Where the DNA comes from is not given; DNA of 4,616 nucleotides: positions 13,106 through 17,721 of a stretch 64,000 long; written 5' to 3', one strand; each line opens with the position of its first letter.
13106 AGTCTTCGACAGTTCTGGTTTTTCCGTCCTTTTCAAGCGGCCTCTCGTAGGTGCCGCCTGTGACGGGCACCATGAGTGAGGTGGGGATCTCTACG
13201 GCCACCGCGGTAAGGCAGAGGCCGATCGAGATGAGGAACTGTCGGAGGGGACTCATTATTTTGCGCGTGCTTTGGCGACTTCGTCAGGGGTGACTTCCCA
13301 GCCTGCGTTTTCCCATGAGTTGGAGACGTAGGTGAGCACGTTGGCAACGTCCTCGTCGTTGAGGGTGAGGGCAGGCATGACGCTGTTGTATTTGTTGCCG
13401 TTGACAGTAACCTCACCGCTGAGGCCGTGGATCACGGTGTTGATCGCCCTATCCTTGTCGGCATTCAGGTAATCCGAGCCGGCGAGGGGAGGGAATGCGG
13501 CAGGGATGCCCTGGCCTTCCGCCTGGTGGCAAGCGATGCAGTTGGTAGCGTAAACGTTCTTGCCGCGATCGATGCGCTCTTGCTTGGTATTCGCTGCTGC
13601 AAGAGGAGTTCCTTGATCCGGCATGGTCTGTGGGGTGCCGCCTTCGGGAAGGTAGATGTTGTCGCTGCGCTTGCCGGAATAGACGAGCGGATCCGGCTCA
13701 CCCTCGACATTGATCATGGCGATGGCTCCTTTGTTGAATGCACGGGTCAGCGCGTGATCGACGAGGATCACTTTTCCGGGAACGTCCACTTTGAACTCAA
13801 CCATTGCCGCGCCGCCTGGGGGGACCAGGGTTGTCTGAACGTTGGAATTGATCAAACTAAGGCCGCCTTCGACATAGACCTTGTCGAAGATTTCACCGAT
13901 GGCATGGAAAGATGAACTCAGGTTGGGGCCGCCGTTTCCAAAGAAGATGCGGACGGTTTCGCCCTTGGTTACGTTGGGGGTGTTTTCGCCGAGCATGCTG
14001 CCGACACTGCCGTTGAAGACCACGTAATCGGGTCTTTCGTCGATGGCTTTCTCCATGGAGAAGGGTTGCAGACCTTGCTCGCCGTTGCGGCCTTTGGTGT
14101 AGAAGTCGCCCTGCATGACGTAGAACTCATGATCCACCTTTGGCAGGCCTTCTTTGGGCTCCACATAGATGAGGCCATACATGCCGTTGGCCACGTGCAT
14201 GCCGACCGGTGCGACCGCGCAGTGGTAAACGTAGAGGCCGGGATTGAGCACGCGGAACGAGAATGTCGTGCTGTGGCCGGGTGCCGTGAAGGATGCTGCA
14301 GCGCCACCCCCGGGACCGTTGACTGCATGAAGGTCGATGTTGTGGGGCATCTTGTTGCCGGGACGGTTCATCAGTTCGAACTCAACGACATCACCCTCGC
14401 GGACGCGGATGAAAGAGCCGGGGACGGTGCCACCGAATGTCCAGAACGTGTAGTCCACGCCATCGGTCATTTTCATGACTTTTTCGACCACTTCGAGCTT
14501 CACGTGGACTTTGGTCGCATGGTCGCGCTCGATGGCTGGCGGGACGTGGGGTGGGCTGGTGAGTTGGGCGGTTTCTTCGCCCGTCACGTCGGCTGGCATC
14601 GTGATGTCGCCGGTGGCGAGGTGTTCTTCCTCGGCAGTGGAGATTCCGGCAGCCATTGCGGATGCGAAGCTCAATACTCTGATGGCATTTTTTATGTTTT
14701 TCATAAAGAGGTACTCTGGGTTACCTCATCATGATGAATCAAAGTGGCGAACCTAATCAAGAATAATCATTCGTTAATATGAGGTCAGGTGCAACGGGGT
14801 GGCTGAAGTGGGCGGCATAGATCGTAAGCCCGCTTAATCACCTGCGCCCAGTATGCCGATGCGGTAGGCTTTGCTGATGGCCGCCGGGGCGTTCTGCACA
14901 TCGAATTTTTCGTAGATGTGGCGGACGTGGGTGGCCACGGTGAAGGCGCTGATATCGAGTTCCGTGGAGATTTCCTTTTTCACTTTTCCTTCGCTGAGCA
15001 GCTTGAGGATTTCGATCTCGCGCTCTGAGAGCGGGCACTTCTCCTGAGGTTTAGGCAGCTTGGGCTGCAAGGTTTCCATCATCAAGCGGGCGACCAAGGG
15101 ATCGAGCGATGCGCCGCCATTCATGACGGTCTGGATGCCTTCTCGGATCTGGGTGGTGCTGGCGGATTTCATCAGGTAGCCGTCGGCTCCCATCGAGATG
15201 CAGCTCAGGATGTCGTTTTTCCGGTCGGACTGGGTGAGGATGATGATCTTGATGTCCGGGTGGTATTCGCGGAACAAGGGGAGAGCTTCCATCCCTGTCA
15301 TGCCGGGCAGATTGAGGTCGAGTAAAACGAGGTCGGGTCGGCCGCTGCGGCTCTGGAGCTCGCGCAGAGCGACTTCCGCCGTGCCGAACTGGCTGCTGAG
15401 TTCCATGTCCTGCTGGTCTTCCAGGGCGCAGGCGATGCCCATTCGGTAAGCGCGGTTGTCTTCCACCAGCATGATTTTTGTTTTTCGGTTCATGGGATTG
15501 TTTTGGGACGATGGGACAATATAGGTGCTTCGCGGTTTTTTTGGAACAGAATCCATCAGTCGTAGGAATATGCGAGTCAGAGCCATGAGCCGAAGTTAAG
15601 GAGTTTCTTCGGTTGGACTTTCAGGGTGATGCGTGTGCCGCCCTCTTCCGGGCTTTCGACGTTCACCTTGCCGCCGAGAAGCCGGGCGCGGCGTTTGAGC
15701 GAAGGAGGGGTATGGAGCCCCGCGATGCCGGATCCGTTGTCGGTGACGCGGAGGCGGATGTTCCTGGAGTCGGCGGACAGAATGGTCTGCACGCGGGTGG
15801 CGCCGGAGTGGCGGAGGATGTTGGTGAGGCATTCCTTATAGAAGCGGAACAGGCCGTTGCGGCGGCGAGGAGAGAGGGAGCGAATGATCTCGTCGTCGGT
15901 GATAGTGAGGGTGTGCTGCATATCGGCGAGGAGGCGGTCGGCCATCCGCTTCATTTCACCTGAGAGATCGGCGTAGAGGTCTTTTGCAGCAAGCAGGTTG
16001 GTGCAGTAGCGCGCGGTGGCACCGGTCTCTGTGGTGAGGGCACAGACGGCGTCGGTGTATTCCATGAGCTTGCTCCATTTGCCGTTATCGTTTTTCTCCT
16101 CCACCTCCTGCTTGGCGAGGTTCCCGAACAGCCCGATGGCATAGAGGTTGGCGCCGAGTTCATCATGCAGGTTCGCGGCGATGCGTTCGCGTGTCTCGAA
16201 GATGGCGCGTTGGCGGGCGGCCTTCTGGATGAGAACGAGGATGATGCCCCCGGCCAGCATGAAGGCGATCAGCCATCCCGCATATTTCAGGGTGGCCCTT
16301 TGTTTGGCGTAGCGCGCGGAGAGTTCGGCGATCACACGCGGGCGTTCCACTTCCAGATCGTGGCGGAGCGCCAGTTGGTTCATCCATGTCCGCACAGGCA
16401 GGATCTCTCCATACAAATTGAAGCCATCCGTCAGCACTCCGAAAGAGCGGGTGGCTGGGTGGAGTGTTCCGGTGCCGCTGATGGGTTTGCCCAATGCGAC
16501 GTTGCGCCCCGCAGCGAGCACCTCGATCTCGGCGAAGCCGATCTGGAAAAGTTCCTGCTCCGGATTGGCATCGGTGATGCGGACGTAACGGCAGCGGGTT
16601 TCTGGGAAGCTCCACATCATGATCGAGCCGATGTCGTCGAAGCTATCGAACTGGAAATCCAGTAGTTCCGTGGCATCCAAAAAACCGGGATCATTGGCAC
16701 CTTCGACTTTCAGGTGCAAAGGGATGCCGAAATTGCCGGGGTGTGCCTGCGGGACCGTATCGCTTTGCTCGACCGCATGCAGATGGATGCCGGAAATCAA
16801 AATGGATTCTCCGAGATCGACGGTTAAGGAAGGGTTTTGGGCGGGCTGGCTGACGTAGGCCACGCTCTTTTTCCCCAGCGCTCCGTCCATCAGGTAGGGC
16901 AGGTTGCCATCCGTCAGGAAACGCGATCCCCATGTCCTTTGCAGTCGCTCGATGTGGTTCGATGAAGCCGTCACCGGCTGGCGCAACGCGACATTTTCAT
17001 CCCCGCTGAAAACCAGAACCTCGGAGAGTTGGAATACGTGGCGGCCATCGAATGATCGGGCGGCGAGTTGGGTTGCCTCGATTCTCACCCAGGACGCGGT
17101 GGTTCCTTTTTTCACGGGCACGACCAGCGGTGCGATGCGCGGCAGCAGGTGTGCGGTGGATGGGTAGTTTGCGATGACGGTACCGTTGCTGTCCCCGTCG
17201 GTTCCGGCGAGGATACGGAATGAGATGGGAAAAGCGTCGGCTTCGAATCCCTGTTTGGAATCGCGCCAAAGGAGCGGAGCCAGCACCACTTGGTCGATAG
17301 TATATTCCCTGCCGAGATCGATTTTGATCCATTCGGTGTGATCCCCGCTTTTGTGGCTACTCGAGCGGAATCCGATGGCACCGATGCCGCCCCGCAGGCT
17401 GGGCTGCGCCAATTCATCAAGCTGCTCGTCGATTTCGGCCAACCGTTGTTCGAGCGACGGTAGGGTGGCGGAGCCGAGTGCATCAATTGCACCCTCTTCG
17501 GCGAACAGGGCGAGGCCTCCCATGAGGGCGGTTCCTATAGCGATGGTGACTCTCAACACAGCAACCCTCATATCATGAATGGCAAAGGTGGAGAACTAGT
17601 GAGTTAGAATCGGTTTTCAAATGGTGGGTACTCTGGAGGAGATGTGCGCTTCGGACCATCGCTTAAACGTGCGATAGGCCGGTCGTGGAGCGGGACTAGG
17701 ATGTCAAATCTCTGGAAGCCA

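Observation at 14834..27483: Candidate regulon: sugar-domain sensor kinase + LuxR regulator and a 19-bp palindrome in front of all three downstream transcription units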

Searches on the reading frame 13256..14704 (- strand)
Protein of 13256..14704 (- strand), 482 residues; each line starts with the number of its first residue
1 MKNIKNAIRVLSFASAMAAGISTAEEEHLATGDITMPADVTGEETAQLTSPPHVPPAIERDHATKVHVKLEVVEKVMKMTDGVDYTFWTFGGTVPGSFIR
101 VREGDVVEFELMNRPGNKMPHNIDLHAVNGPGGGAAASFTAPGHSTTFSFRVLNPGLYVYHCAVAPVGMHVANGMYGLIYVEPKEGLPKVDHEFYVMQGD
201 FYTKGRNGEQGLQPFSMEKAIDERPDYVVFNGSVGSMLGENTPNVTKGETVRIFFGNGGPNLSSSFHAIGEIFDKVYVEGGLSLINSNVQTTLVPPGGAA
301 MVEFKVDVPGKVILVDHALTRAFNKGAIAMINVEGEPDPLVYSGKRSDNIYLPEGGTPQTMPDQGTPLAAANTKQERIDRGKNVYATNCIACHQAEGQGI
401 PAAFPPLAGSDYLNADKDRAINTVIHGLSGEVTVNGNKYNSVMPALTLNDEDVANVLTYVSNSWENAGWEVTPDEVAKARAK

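Call 6: search_protein_families(library=pfam, proteins=[window:13256-14704:-], max_evalue=0.01)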
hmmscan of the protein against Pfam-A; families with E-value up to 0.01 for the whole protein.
window:13256-14704:- (482 aa): 5 families
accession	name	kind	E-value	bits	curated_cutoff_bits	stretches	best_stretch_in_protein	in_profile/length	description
PF00034.26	Cytochrom_C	-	5.9e-14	53.6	21.3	1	379-463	2-89/90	Cytochrome c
PF07732.21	Cu-oxidase_3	-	4.5e-11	43.3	21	1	74-185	4-118/119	Multicopper oxidase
PF07731.20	Cu-oxidase_2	-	6.1e-11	42.7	20.4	1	141-184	96-136/137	Multicopper oxidase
PF13442.11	Cytochrome_CBB3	-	3.8e-09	37.2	27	1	377-460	2-68/68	Cytochrome C oxidase, cbb3-type, subunit III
PF00127.26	Copper-bind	-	8e-05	23.4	21.2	1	98-182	18-99/99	Copper binding proteins, plastocyanin/azurin family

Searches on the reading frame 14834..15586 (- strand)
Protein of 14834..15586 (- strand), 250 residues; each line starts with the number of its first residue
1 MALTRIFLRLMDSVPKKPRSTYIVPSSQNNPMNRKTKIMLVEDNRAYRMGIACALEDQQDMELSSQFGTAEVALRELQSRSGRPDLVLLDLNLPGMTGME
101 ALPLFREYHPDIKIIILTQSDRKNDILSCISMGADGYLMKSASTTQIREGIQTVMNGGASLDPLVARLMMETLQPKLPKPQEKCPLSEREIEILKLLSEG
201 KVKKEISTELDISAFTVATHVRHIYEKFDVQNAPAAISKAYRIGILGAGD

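Call 6: search_protein_families(library=pfam, proteins=[window:14834-15586:-], max_evalue=0.01)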
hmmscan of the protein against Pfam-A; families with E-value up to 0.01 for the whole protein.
window:14834-15586:- (250 aa): 2 families
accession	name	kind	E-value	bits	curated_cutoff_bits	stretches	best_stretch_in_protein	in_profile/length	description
PF00072.30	Response_reg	-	4.5e-22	78.8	30.2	1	38-151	1-110/111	Response regulator receiver domain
PF00196.25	GerE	-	5.8e-16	58.3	23.5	1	185-239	2-56/57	Bacterial regulatory proteins, luxR family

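Call 47: search_protein_families(library=ncbifam, max_evalue=0.001, proteins=[window:14834-15586:-])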
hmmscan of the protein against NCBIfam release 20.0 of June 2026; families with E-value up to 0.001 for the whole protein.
window:14834-15586:- (250 aa): 93 families (the best 25 are shown)
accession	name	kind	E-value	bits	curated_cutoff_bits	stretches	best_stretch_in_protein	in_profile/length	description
NF052445.1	RespRegMctR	equivalog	2.5e-36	125.1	300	1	37-233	3-192/205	two-component system response regulator MctR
NF007935.0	PRK10651.1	equivalog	9.3e-36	123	250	1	33-231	4-201/216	two-component system response regulator NarL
NF047785.1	respo_reg_MadR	equivalog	7.5e-32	110.4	300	1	37-245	2-208/209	MadR family response regulator transcription factor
NF011896.0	PRK15369.1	equivalog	1.2e-31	110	242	1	35-245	3-209/211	two component system response regulator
NF007708.0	PRK10403.1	equivalog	1.5e-28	99.7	343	1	35-236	6-204/215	nitrate/nitrite response regulator protein NarP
NF007018.1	PRK09483.1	equivalog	3e-28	99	280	1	37-247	3-210/217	UvrY/SirA/GacA family response regulator transcription factor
NF041830.1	RR_TF_ErdR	exception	2.7e-19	69.8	390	1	40-232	6-197/213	response regulator transcription factor ErdR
NF007403.0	PRK09935.1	equivalog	8.7e-18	64.7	271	1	36-233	4-197/210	fimbria biosynthesis transcriptional regulator FimZ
NF007685.0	PRK10360.1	equivalog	1.1e-17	64.6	258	1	37-233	3-185/196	response regulator transcription factor UhpA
TIGR03020.2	EpsA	equivalog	1.2e-14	54.6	170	1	183-242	188-247/247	XrtB/PEP-CTERM-associated transcriptional regulator EpsA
NF007505.1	PRK10100.1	equivalog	1.3e-14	54.4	250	1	83-240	41-199/204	biofilm master transcriptional regulator CsgD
NF007419.0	PRK09958.1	equivalog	2.3e-14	53.5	251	1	40-231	5-189/204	acid-sensing system DNA-binding response regulator EvgA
TIGR02154.1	PhoB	equivalog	5.6e-13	48.7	296.2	1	36-157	3-122/226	phosphate regulon transcriptional regulator PhoB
NF045991.1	RespRegCtrARhodob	equivalog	1.2e-12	48.1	350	1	37-156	2-117/224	response regulator transcription factor CtrA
NF007928.2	PRK10643.1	equivalog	3.9e-12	46.3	330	1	37-153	2-114/216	two-component system response regulator PmrA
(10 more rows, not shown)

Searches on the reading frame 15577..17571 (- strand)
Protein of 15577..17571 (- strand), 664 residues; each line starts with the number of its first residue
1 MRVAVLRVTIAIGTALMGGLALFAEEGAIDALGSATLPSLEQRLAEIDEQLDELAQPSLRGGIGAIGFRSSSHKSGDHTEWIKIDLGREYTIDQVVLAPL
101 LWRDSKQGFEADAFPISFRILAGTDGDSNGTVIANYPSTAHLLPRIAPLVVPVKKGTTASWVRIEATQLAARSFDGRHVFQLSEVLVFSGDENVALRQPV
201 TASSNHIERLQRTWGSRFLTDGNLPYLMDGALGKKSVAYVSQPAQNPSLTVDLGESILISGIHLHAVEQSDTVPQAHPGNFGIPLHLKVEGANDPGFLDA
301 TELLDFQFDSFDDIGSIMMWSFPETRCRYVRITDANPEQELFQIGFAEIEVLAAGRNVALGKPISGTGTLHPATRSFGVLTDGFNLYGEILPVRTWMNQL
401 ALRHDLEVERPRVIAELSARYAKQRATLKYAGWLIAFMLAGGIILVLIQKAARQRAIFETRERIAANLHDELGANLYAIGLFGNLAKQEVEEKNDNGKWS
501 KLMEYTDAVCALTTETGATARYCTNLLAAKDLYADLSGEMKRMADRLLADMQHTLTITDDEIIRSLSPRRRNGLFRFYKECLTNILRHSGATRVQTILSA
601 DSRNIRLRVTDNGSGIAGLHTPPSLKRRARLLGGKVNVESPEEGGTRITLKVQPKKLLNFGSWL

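Call 6: search_protein_families(library=pfam, proteins=[window:15577-17571:-], max_evalue=0.01)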
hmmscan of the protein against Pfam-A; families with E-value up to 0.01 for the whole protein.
window:15577-17571:- (664 aa): 4 families
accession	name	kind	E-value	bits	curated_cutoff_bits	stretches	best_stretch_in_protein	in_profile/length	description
PF00754.31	F5_F8_type_C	-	4.2e-11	43.5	28.2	1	73-168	28-114/127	F5/8 type C domain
PF22633.2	F5_F8_type_C_2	-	6.4e-09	36.8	27.8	1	71-135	11-68/91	NedA-like, galactose-binding domain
PF02518.31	HATPase_c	-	2e-08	35.1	26.4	1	572-653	4-108/111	Histidine kinase-, DNA gyrase B-, and HSP90-like ATPase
PF07730.19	HisKA_3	-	0.00076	20.4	24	1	461-495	2-36/68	Histidine kinase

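Call 26: find_related_loci(query=window:15577-17571:-, collection=genome_contigs, flank=10000)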
Query window:15577-17571:- (664 aa) in genome_contigs; peptide patterns used: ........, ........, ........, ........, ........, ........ (x = any residue, [..] = any of these).
154 stretches matched a pattern; 65 encode a relative of the query (tblastn E <= 1e-3); 65 distinct loci.
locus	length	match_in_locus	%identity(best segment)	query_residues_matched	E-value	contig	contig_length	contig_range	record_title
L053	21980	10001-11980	75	1-660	0e+0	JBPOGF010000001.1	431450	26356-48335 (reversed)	MAG: Akkermansiaceae bacterium isolate MAG_20 MAG_20_1, whole genome shotgun sequence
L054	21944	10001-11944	55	16-664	0e+0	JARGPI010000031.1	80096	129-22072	MAG: Verrucomicrobiales bacterium isolate bin_ma_oilr2.032 NODE_276_length_80096_cov_38.654277, whole genome shotgun seq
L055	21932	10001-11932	52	7-657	0e+0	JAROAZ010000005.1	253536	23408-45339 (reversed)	Pontiellaceae bacterium B12227 scaffold_5_length=253537, whole genome shotgun sequence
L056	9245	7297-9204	51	16-656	0e+0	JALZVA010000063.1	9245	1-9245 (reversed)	MAG: Akkermansiaceae bacterium isolate g2_MAG_00015 g2_MAG_00015_000000000063, whole genome shotgun sequence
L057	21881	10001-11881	53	40-660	0e+0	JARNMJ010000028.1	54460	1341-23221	Pontiellaceae bacterium B12219 scaffold_28_length=54461, whole genome shotgun sequence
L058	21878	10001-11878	52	39-660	0e+0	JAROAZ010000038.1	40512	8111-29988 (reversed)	Pontiellaceae bacterium B12227 scaffold_38_length=40513, whole genome shotgun sequence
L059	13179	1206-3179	50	9-658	0e+0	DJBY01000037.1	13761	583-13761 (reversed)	MAG TPA_asm: Opitutia bacterium UBA5964 UBA5964_contig_2943, whole genome shotgun sequence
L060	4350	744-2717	50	9-658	0e+0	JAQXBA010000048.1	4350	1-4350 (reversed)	MAG: Opitutia bacterium isolate cluster4_bin.12 k119_650742, whole genome shotgun sequence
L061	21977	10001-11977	47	1-656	0e+0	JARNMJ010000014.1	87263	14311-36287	Pontiellaceae bacterium B12219 scaffold_14_length=87264, whole genome shotgun sequence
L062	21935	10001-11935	48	6-652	0e+0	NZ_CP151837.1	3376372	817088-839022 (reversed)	Luteolibacter sp. AS25 chromosome, complete genome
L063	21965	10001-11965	53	1-661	0e+0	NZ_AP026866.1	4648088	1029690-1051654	Oceaniferula spumae strain NT6N chromosome, complete genome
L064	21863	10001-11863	49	33-656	0e+0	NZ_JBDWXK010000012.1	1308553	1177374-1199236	MAG: Haloferula sp. isolate LC.07.F.A4_511_50 LC_07_F_A4_511_50_000000000012, whole genome shotgun sequence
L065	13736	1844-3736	48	28-656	0e+0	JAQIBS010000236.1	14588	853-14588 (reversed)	MAG: Kiritimatiellae bacterium isolate GH19 k119_286253, whole genome shotgun sequence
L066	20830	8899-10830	46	15-660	0e+0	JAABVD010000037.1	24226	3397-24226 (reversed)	MAG: Opitutia bacterium isolate 287ce scaffold_4924, whole genome shotgun sequence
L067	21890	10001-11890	50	33-658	0e+0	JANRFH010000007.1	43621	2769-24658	MAG: Akkermansiaceae bacterium isolate MAG_316 P22051_112_S34_metaspades_1460_43621_cov_18, whole genome shotgun sequenc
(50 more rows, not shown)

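Call 47: search_protein_families(library=ncbifam, max_evalue=0.001, proteins=[window:15577-17571:-])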
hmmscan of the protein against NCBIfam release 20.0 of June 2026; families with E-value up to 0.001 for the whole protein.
window:15577-17571:- (664 aa): 6 families
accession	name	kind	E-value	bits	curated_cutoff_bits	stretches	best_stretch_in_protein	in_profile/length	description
NF008184.0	PRK10935.1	equivalog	1.1e-14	54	553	1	435-655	338-560/565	nitrate/nitrite two-component system sensor histidine kinase NarQ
NF052443.1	SensHisKinMctS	equivalog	2e-13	49.5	700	1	459-643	249-438/457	two-component system sensor histidine kinase MctS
NF008649.0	PRK11644.1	equivalog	1e-12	47.6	408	1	460-651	303-493/499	signal transduction histidine-protein kinase/phosphatase UhpB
NF047786.1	his_kin_MadS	equivalog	1.8e-09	37.2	500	1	449-615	219-379/434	MadS family sensor histidine kinase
NF007896.0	PRK10600.1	equivalog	1.2e-08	34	578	1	574-656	499-587/598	nitrate/nitrite two-component system sensor histidine kinase NarX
NF052531.1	Strep_LiaS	equivalog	5.4e-08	32.5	450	1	453-616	125-283/328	envelope stress sensor histidine kinase LiaS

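Call 70: predict_structure(alignment_id=A3)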
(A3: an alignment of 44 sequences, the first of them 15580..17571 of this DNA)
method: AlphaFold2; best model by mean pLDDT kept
length: 664 residues; sequences in the alignment: 44
mean_pLDDT: 83.2   pTM: 0.63
mean pLDDT of the five models: 83.2, 82.0, 80.9, 80.5, 79.9
residues with pLDDT >= 90: 291; 70-90: 244; 50-70: 109; < 50: 20
segments of 3 or more residues with pLDDT < 50: 24-29, 370-372, 658-664
pLDDT, mean of each block of 10 residues (from residue 1): 72 75 49 87 96 86 82 95 96 97 90 96 93 94 92 95 97 94 95 94 71 85 82 79 86 97 81 53 87 95 90 84 95 83 88 94 82 72 89 94 94 94 93 90 86 76 63 65 67 60 69 70 62 75 80 86 81 86 76 89 88 76 85 88 86 64 39
secondary structure, 60 per line:
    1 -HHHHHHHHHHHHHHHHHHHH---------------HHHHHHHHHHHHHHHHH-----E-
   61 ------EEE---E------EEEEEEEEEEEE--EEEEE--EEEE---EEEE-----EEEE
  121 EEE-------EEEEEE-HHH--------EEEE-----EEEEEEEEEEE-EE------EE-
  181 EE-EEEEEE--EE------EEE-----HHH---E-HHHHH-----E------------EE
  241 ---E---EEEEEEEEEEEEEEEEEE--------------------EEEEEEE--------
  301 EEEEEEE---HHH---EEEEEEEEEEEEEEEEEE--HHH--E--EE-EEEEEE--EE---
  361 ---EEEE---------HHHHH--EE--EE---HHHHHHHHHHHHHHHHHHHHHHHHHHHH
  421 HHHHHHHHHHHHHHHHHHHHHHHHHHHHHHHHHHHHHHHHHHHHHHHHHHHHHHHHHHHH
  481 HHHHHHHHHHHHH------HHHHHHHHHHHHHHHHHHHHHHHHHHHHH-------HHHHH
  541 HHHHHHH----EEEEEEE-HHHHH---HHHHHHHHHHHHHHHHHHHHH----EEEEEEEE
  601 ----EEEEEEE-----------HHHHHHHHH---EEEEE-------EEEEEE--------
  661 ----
elements in order: H2-21 H37-53 E67-69 E80-91 E94-98 E101-104 E108-111 E117-123 E131-136 E149-152 E158-168 E184-189 E200-202 H216-220 E248-265 E286-292 E301-307 E317-334 E348-353 E364-367 H377-381 H393-493 H500-528 H536-547 E552-558 H560-564 H568-588 E593-600 E605-611 H623-631 E635-639 E647-652

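Call 72: fold_search(model_id=the predicted structure, library=pdb)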
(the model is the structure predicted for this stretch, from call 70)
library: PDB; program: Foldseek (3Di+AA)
matches with E <= 10: 708; with E <= 0.001: 324
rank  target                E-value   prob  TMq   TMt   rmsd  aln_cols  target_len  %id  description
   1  4biz_F                2.3e-09  1.00  0.17  0.40   9.6       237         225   15  Crystal structure of CpxAHDC (orthorhombic form 2) (released 2014-04-23)
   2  4biz_D                2.5e-09  1.00  0.15  0.40  14.4       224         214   15  Crystal structure of CpxAHDC (orthorhombic form 2) (released 2014-04-23)
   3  4biv_A                4.5e-09  1.00  0.17  0.32   9.7       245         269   11  Crystal structure of CpxAHDC (trigonal form) (released 2014-02-12)
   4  4biz_B                6.4e-09  1.00  0.17  0.38   9.3       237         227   14  Crystal structure of CpxAHDC (orthorhombic form 2) (released 2014-04-23)
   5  5iuk_B                7.1e-09  1.00  0.16  0.46  12.8       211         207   20  Crystal structure of the DesK-DesR complex in the phosphotransfer state with high Mg2+ (150 mM) (released 2016-12-21)
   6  4biy_D                7.1e-09  1.00  0.18  0.42   8.6       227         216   14  Crystal structure of CpxAHDC (monoclinic form 2) (released 2014-02-12)
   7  5iuj_A                8.5e-09  1.00  0.16  0.47  12.6       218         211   18  Crystal structure of the DesK-DesR complex in the phosphotransfer state with low Mg2+ (20 mM) (released 2016-12-21)
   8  5iuj_B                9.5e-09  1.00  0.17  0.47  12.8       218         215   18  Crystal structure of the DesK-DesR complex in the phosphotransfer state with low Mg2+ (20 mM) (released 2016-12-21)
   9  8a52_A                9.5e-09  1.00  0.15  0.25  16.5       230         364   15  Crystal structure of a chimeric LOV-Histidine kinase SB2F1 (asymmetrical variant, trigonal form with long c-axis) (released 2023-12-27)
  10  4biu_B                1.0e-08  1.00  0.16  0.35   9.8       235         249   14  Crystal structure of CpxAHDC (orthorhombic form 1) (released 2014-02-12)
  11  5lfk_B                1.1e-08  1.00  0.14  0.34  11.0       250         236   12  Crystal structure of CpxAHDC (hemiphosphorylated form) (released 2017-06-07)
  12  4bix_B                1.1e-08  1.00  0.18  0.40   9.3       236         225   14  Crystal structure of CpxAHDC (monoclinic form 1) (released 2014-02-12)
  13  7ssj_D                1.3e-08  1.00  0.17  0.47  17.0       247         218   19  Crystal structure of the DesK-DesR complex in the phosphatase state (released 2022-11-16)
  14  4biy_B                1.3e-08  1.00  0.18  0.39   8.8       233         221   13  Crystal structure of CpxAHDC (monoclinic form 2) (released 2014-02-12)
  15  5iuk_D                1.4e-08  1.00  0.17  0.46  12.8       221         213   17  Crystal structure of the DesK-DesR complex in the phosphotransfer state with high Mg2+ (150 mM) (released 2016-12-21)
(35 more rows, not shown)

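Call 76: search_protein_families(library=pfam, max_evalue=0.001, proteins=[L053:7674-8798:-, L053:5927-7525:-, L053:5149-5904:-, L053:3089-5086:-, L053:66-3068:-, L053:16255-16971:+, L053:16989-18293:-, L053:18302-19690:-, L053:19708-20649:-])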
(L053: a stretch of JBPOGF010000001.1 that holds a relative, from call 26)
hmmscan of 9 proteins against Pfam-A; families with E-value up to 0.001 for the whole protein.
L053:7674-8798:- (374 aa): 11 families
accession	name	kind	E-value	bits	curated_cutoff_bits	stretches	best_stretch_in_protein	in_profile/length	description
PF20434.5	BD-FAE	-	1.3e-42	146.1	26.8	1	111-329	1-215/215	BD-FAE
PF00326.27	Peptidase_S9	-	3.3e-18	66.4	22.6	1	271-354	111-195/213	Prolyl oligopeptidase family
PF07859.19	Abhydrolase_3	-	5.7e-15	56.1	25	1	127-348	1-208/210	alpha/beta hydrolase fold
PF00135.34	COesterase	-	1.4e-10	41.2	27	1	109-226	86-204/515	Carboxylesterase family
PF00036.39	EF-hand_1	-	4e-05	23.3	25.4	0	68-83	9-24/29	EF hand domain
PF13405.12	EF-hand_6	-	4.5e-05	23.3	25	0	61-85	2-26/30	EF-hand domain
PF00561.26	Abhydrolase_1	-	9.7e-05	22.6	25.8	0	267-346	163-238/245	alpha/beta hydrolase fold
PF13202.12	EF-hand_5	-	0.00013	21.7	25.9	0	41-55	4-18/25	EF hand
PF01738.24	DLH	-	0.00014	22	21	1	294-370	134-213/217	Dienelactone hydrolase family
PF12146.15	Hydrolase_4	-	0.00053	19.8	27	0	126-231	6-103/239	Serine aminopeptidase, S33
PF13499.12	EF-hand_7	-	0.00066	20.4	30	0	37-54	41-58/67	EF-hand domain pair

L053:5927-7525:- (532 aa): 3 families
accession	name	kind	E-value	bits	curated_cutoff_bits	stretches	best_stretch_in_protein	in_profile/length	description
PF00884.28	Sulfatase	-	9.8e-51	173.3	25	1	23-382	1-300/301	Sulfatase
PF16347.10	SGSH_C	-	4.6e-13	50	29.3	1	341-484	11-147/154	N-sulphoglucosamine sulphohydrolase, C-terminal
PF01663.27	Phosphodiest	-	3.8e-06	27.2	23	1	277-322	184-228/342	Type I phosphodiesterase / nucleotide pyrophosphatase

L053:5149-5904:- (251 aa): 1 family
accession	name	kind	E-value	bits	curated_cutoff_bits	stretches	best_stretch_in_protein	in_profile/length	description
PF13472.12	Lipase_GDSL_2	-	8.4e-11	43.1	32.9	1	54-232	1-175/178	GDSL-like Lipase/Acylhydrolase family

L053:3089-5086:- (665 aa): 2 families
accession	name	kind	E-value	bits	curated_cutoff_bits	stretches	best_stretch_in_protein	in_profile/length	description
PF00884.28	Sulfatase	-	2.3e-42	145.8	25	1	50-406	1-301/301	Sulfatase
PF16347.10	SGSH_C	-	9.2e-09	36.1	29.3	1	367-514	13-151/154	N-sulphoglucosamine sulphohydrolase, C-terminal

L053:66-3068:- (1000 aa): 3 families
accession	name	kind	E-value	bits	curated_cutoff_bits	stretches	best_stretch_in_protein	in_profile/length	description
PF13385.13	Laminin_G_3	-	1.4e-22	80.9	27.6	1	214-360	12-149/151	Concanavalin A-like lectin/glucanases superfamily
PF07953.20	Toxin_R_bind_N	-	0.00024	21.3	23.8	1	218-329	53-164/191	Clostridium neurotoxin, N-terminal receptor binding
PF02210.31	Laminin_G_2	-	0.00032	21.6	22.9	0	255-334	22-99/126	Laminin G domain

L053:16255-16971:+ (238 aa): 0 families

L053:16989-18293:- (434 aa): 1 family
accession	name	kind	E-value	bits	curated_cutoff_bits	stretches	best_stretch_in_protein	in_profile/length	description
PF00202.27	Aminotran_3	-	5.2e-88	295.9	30.5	1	36-417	9-390/403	Aminotransferase class-III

L053:18302-19690:- (462 aa): 3 families
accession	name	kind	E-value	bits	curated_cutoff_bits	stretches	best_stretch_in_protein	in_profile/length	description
PF08245.18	Mur_ligase_M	-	2.6e-25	90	24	1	112-293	1-200/200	Mur ligase middle domain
PF02875.26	Mur_ligase_C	-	4.2e-20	73.3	28.4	1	315-447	1-127/127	Mur ligase, glutamate ligase domain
PF01225.30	Mur_ligase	-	2e-19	70.2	21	1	7-103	2-91/95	Mur ligase family, catalytic domain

L053:19708-20649:- (313 aa): 0 families
